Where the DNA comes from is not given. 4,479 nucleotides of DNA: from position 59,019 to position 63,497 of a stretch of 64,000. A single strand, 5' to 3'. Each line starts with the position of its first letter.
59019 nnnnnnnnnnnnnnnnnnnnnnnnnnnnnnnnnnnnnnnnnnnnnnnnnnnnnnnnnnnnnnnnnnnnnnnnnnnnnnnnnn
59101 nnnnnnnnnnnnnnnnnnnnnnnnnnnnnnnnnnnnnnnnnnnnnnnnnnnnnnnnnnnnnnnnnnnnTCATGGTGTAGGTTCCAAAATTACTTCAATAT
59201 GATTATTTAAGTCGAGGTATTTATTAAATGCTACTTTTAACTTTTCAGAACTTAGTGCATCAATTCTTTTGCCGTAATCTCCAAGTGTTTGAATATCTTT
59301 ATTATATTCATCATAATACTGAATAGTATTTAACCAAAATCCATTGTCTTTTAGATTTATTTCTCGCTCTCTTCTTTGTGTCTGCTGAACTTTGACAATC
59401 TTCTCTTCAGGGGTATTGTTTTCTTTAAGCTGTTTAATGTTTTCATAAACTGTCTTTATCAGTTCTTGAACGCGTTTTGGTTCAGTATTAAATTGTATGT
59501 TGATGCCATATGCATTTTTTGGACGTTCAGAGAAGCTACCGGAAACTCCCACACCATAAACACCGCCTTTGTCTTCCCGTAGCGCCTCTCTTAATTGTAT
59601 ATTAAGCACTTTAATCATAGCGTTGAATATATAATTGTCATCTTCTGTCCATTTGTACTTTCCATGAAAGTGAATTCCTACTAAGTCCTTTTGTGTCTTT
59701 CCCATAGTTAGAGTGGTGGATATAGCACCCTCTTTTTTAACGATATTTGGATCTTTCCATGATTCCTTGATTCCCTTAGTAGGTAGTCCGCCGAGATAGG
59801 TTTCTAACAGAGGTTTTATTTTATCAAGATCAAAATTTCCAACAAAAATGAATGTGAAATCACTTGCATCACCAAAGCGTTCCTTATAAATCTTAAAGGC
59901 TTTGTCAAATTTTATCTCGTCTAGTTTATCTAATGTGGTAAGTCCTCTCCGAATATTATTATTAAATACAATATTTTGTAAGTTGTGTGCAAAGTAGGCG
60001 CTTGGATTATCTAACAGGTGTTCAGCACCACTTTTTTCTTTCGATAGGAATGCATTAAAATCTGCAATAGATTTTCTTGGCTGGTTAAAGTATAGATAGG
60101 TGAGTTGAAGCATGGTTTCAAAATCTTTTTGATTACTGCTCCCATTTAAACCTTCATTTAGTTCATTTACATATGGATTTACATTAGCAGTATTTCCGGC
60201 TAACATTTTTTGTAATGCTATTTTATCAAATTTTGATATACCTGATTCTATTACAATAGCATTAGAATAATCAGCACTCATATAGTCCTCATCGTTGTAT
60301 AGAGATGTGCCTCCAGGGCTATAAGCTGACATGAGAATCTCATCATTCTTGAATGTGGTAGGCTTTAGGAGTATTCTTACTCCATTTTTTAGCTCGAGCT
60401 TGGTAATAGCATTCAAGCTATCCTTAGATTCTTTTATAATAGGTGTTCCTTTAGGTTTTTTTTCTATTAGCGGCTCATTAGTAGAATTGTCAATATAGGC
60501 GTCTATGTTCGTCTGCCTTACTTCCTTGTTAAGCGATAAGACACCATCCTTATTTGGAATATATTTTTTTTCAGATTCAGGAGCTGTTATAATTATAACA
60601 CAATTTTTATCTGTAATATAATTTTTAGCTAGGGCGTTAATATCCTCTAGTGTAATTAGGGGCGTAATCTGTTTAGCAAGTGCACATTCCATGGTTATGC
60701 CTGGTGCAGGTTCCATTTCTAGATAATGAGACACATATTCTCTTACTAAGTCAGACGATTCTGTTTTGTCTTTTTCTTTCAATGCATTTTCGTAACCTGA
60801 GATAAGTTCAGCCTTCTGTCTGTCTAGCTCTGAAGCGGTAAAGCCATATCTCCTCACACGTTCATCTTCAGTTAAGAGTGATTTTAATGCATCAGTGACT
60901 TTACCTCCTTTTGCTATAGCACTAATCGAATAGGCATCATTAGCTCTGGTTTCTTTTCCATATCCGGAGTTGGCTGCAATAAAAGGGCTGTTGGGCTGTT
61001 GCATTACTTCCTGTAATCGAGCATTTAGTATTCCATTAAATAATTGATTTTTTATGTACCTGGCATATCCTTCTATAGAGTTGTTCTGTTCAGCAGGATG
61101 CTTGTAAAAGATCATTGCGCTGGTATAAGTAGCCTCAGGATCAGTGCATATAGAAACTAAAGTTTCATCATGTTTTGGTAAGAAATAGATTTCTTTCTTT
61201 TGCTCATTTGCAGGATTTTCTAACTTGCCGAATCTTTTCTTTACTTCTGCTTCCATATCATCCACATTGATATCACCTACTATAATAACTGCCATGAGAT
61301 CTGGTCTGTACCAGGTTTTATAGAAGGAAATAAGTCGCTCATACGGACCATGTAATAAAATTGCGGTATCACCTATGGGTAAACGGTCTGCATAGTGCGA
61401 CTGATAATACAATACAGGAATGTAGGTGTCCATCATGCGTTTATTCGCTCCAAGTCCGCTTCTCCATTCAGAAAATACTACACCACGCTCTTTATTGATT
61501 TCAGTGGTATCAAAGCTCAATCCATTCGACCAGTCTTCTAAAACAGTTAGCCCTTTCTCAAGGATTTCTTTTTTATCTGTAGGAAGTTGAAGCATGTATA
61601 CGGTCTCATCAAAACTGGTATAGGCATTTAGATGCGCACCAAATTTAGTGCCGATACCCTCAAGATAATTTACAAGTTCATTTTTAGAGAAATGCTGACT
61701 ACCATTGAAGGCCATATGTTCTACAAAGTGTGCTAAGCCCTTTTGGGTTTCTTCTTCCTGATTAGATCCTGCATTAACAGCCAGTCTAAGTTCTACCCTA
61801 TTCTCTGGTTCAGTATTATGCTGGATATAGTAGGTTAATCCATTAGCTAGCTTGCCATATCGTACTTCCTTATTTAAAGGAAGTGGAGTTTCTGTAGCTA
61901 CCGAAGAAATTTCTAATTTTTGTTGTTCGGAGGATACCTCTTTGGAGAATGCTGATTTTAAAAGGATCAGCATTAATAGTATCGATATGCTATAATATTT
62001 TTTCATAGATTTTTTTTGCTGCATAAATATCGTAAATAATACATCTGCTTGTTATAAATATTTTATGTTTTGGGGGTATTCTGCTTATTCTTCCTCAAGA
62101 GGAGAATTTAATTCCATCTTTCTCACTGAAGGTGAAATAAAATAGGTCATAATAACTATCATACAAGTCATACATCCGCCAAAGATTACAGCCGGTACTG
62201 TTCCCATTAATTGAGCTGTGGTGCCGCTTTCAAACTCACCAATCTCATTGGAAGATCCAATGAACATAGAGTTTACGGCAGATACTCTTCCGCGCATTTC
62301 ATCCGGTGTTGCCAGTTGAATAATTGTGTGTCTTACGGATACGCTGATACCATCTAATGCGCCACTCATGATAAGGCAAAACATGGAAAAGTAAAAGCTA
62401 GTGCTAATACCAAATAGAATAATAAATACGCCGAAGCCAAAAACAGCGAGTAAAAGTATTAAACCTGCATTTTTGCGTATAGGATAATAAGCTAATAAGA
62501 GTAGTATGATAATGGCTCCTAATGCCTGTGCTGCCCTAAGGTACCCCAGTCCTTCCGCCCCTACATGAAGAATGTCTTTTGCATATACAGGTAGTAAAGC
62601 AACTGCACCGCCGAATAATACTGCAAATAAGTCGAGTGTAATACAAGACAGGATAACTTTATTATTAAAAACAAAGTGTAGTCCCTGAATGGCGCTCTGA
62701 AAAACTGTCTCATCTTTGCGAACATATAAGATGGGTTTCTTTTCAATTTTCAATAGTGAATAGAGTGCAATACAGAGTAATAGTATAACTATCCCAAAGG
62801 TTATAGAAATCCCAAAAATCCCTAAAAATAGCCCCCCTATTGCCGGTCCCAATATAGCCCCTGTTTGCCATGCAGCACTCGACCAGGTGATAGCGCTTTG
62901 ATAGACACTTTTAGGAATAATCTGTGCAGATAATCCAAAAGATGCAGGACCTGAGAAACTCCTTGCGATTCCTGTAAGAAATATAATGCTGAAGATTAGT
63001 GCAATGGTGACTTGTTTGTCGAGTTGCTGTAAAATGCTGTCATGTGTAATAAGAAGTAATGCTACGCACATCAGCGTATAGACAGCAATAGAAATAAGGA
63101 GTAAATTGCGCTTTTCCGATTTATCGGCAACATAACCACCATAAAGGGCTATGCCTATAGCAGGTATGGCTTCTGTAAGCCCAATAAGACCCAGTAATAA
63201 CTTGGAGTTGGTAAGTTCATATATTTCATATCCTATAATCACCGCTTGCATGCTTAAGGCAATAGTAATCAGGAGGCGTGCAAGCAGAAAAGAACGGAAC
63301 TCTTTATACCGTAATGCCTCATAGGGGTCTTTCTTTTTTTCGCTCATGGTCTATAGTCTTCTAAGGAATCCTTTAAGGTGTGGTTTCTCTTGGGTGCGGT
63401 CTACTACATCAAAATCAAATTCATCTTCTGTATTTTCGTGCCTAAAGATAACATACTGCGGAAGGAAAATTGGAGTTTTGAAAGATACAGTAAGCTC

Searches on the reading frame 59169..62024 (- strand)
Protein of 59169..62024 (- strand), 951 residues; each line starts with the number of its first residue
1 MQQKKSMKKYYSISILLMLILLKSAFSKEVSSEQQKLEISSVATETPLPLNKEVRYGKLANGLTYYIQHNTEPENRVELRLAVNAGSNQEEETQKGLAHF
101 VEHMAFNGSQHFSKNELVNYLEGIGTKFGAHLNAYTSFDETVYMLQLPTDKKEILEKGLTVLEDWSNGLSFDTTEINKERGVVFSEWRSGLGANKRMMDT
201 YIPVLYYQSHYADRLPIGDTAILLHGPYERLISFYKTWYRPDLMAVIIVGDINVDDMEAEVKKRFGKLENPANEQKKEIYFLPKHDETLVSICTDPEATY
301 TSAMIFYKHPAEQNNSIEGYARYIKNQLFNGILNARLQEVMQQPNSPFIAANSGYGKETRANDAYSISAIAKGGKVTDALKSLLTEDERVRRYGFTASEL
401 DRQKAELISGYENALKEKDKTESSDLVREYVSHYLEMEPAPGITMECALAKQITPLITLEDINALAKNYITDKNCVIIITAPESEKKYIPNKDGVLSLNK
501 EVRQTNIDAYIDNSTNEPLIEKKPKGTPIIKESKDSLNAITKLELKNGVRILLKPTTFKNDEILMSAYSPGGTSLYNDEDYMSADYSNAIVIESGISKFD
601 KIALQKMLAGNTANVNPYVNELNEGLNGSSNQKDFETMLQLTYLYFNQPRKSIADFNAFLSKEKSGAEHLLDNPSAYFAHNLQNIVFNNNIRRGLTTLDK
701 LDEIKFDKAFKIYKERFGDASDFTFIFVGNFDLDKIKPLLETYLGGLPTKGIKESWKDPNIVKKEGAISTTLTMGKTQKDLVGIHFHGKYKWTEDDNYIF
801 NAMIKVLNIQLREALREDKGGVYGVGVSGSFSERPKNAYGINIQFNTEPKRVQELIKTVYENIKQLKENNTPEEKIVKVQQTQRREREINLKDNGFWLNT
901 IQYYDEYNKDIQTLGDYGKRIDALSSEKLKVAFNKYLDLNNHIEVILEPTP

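Call 43: search_protein_families(library=pfam, proteins=[window:59169-62024:-], max_evalue=0.01)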
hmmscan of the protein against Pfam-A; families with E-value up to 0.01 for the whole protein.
window:59169-62024:- (951 aa): 2 families
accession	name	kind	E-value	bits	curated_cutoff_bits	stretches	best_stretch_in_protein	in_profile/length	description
PF05193.26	Peptidase_M16_C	-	7e-41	140.5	23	2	228-407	4-181/181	Peptidase M16 inactive domain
PF00675.25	Peptidase_M16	-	1.8e-27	96.5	22.3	1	69-186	5-115/149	Insulinase (Peptidase family M16)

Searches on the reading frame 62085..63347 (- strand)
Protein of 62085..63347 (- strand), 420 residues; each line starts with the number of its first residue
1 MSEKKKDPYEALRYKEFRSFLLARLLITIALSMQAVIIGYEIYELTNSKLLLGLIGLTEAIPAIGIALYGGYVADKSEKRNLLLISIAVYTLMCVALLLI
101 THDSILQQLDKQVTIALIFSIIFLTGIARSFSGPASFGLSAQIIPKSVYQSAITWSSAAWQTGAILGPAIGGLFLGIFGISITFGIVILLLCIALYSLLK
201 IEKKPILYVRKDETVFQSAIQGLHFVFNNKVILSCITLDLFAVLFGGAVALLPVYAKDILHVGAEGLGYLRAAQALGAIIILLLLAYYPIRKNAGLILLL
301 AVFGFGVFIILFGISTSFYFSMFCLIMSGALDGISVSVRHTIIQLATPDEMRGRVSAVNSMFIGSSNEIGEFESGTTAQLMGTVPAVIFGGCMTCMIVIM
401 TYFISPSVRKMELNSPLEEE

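Call 54: search_protein_families(library=ncbifam, proteins=[window:62085-63347:-], max_evalue=1e-10)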
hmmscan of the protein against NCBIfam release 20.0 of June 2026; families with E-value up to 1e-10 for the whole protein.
window:62085-63347:- (420 aa): 3 families
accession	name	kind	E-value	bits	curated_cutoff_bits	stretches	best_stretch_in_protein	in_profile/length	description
NF007792.0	PRK10489.1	equivalog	4.1e-47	161.1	324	1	15-416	17-410/419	enterobactin transporter EntS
TIGR00900.1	2A0121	subfamily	5e-35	121.5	319.6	1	17-370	1-352/364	H+ Antiporter protein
NF012178.0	tet_MFS_V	exception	2.1e-16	60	640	1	12-360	5-353/409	tetracycline efflux MFS transporter Tet(V)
